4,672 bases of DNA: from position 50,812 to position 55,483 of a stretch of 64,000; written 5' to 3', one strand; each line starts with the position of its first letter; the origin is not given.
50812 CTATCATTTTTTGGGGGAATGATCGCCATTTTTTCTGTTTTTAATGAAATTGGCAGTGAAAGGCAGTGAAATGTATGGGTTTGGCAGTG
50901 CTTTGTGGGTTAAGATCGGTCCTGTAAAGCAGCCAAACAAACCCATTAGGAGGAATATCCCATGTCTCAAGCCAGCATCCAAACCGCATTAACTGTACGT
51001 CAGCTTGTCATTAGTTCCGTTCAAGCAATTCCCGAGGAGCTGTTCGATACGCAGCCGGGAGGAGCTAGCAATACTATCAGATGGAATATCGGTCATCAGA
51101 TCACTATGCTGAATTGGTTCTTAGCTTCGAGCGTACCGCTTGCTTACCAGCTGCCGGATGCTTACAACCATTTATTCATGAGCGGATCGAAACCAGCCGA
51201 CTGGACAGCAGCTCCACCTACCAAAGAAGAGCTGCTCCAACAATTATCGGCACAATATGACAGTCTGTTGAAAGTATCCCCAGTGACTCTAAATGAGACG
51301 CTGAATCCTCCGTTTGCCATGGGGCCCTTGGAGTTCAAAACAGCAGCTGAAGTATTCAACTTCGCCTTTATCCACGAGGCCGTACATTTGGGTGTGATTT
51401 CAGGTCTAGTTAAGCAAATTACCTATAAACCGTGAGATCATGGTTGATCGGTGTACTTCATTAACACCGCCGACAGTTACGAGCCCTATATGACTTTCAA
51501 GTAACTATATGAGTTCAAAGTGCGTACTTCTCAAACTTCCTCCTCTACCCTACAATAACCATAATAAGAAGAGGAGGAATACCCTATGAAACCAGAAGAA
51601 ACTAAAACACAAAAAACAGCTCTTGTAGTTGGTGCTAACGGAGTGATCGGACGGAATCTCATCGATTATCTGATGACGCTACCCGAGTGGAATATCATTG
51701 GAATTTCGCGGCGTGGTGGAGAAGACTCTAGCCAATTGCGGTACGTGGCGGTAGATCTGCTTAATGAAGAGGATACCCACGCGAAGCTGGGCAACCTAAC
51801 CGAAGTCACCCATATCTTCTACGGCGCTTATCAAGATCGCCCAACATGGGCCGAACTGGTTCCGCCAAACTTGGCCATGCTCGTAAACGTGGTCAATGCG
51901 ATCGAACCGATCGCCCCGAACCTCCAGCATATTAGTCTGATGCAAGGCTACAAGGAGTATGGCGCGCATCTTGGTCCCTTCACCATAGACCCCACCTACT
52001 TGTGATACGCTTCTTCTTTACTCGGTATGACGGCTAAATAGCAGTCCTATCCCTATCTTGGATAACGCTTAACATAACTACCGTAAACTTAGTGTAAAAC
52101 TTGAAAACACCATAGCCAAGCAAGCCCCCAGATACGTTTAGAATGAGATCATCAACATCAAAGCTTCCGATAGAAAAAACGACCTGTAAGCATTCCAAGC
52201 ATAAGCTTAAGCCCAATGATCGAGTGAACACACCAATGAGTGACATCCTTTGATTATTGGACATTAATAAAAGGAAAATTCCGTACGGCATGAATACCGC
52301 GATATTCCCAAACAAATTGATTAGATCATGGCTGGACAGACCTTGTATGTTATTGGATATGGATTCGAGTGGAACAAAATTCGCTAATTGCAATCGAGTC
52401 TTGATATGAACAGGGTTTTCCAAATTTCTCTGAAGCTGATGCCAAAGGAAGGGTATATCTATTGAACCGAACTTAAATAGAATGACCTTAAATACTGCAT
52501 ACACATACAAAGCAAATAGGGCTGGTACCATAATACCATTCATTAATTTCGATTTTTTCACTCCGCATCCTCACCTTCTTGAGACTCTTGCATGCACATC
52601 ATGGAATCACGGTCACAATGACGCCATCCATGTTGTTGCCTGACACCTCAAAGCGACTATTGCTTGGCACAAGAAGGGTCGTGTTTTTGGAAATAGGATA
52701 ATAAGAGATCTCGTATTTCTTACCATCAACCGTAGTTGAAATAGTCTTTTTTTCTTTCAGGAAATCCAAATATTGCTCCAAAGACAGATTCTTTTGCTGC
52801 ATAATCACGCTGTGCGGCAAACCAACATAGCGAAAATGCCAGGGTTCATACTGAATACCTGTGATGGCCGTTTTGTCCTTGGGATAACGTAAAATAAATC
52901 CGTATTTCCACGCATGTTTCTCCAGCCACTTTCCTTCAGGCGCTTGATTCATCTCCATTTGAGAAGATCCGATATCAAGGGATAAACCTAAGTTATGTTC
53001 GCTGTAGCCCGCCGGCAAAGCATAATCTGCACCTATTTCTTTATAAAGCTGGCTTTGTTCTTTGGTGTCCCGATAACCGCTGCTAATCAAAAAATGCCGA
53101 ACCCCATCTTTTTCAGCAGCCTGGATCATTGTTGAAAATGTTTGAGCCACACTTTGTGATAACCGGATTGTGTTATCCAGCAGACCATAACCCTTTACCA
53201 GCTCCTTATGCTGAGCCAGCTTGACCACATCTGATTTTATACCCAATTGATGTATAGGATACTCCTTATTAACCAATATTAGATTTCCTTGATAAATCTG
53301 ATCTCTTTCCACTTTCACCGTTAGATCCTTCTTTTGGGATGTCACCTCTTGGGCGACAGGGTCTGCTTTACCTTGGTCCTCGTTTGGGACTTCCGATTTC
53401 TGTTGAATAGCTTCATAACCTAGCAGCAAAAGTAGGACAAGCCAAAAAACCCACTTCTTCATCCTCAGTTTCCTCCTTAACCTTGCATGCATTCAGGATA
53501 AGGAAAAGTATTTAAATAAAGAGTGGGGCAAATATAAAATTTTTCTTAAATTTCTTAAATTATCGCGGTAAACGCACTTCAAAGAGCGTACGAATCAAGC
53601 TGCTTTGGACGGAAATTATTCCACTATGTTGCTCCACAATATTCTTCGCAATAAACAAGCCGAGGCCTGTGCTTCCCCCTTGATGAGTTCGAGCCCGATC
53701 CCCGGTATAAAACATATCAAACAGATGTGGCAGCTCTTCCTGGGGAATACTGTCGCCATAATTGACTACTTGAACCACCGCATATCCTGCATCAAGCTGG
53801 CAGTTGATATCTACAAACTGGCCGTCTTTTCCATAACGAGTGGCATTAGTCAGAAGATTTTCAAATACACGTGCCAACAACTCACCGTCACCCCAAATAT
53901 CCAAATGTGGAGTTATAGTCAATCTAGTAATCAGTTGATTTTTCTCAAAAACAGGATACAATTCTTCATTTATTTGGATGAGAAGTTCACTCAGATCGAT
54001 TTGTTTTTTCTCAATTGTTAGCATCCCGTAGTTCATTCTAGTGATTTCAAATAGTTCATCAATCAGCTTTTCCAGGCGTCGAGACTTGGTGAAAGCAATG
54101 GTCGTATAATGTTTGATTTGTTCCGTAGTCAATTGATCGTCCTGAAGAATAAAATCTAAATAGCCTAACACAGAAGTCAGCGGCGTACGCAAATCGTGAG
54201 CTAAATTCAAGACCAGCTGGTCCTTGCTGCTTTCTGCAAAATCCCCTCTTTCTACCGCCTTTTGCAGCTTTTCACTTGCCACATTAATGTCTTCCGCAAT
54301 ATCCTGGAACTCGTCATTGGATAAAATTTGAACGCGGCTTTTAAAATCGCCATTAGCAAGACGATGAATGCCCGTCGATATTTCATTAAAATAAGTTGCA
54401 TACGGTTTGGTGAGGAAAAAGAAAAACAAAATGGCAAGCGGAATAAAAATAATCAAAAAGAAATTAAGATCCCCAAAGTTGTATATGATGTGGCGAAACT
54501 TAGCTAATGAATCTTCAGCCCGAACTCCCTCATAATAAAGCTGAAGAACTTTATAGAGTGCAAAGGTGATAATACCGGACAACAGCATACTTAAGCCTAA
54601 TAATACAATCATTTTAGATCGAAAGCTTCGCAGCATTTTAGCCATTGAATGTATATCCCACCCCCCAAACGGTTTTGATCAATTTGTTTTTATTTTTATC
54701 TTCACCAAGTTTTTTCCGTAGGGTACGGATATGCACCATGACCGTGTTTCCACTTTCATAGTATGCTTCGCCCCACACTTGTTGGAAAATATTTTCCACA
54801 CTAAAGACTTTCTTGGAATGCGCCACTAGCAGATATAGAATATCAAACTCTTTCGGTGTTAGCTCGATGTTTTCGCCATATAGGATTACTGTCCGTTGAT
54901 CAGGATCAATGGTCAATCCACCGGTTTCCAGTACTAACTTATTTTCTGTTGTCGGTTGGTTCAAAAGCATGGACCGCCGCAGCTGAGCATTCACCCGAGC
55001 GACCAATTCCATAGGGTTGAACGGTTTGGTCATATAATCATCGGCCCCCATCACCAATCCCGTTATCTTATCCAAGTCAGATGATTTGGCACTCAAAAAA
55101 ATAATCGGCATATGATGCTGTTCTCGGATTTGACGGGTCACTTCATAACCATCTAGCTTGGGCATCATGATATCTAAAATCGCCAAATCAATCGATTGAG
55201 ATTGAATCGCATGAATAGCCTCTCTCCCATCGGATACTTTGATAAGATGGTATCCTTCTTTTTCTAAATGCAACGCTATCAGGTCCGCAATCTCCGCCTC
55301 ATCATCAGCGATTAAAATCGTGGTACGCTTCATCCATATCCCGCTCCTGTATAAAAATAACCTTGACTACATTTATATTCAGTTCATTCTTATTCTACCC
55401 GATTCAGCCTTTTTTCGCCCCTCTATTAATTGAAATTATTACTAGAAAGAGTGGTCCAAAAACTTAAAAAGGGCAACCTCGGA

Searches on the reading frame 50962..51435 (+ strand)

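Call 31: search_protein_families(library=pfam, proteins=[window:50962-51435:+], max_evalue=0.001)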
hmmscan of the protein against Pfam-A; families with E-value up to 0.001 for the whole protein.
window:50962-51435:+ (157 aa): 1 family
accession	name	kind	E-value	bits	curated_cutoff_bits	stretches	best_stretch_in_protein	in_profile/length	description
PF12867.12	DinB_2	-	5.4e-15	56.4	24.8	1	12-146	5-128/128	DinB superfamily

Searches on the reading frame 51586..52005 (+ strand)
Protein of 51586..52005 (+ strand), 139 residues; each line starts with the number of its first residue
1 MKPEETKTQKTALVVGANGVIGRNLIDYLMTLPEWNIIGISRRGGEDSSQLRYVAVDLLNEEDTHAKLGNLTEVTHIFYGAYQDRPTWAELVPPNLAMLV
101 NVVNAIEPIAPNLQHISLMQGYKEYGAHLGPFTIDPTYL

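Call 31: search_protein_families(library=pfam, proteins=[window:51586-52005:+], max_evalue=0.001)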
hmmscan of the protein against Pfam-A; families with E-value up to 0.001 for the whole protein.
window:51586-52005:+ (139 aa): 2 families
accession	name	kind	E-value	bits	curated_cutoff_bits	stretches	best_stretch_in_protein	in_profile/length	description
PF01370.27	Epimerase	-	9.7e-08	32.2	20.9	1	12-107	1-103/240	NAD dependent epimerase/dehydratase family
PF22917.2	PRISE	-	9.8e-08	31.9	27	1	61-129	70-138/394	PRISE-like Rossmann-fold domain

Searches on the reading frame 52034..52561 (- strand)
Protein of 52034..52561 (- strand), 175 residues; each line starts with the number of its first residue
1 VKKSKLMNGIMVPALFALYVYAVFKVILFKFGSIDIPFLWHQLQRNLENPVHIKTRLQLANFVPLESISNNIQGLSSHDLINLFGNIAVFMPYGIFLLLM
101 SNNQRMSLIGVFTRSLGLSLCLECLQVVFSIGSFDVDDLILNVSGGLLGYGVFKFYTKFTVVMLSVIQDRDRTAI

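Call 32: search_protein_families(library=pfam, proteins=[window:52034-52561:-], max_evalue=0.001)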
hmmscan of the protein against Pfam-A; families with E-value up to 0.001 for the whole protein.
window:52034-52561:- (175 aa): 1 family
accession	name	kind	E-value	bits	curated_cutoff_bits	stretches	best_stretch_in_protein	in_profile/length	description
PF04892.17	VanZ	-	1.1e-20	75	30.1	1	16-155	1-124/126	VanZ like family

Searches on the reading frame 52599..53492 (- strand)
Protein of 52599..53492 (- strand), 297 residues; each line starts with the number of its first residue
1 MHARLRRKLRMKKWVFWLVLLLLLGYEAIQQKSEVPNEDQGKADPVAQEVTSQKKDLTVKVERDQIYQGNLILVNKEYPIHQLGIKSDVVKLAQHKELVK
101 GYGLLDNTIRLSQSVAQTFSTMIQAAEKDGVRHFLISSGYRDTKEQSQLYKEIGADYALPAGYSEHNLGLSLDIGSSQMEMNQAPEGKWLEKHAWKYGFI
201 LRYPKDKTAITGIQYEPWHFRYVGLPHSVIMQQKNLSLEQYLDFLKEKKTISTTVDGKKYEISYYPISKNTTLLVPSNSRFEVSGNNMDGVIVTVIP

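Call 33: search_protein_families(library=pfam, proteins=[window:52599-53492:-], max_evalue=0.00001)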
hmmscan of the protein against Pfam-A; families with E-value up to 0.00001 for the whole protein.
window:52599-53492:- (297 aa): 1 family
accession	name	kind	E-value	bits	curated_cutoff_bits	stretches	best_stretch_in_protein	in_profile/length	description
PF02557.22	VanY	-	9.3e-33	113.3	25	1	109-224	2-131/132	D-alanyl-D-alanine carboxypeptidase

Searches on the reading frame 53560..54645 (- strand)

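Call 33: search_protein_families(library=pfam, proteins=[window:53560-54645:-], max_evalue=0.00001)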
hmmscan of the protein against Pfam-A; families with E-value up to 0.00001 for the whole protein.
window:53560-54645:- (361 aa): 3 families
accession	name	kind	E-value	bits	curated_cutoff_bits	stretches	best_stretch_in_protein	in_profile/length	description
PF02518.31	HATPase_c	-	1.1e-19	71.4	26.4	1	252-360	1-108/111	Histidine kinase-, DNA gyrase B-, and HSP90-like ATPase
PF00512.31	HisKA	-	1.2e-14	54.6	26.9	1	141-206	2-65/66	His Kinase A (phospho-acceptor) domain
PF00672.30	HAMP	-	7.5e-07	29.8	25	1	87-128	11-52/53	HAMP domain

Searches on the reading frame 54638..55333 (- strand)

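Call 33: search_protein_families(library=pfam, proteins=[window:54638-55333:-], max_evalue=0.00001)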
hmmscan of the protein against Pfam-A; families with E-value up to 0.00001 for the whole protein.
window:54638-55333:- (231 aa): 2 families
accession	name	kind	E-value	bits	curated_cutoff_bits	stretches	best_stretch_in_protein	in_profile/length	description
PF00072.30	Response_reg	-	1.9e-30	105.7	30.2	1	6-115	1-111/111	Response regulator receiver domain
PF00486.34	Trans_reg_C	-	1.2e-28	99.5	26.2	1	153-229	1-77/77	Transcriptional regulatory protein, C terminal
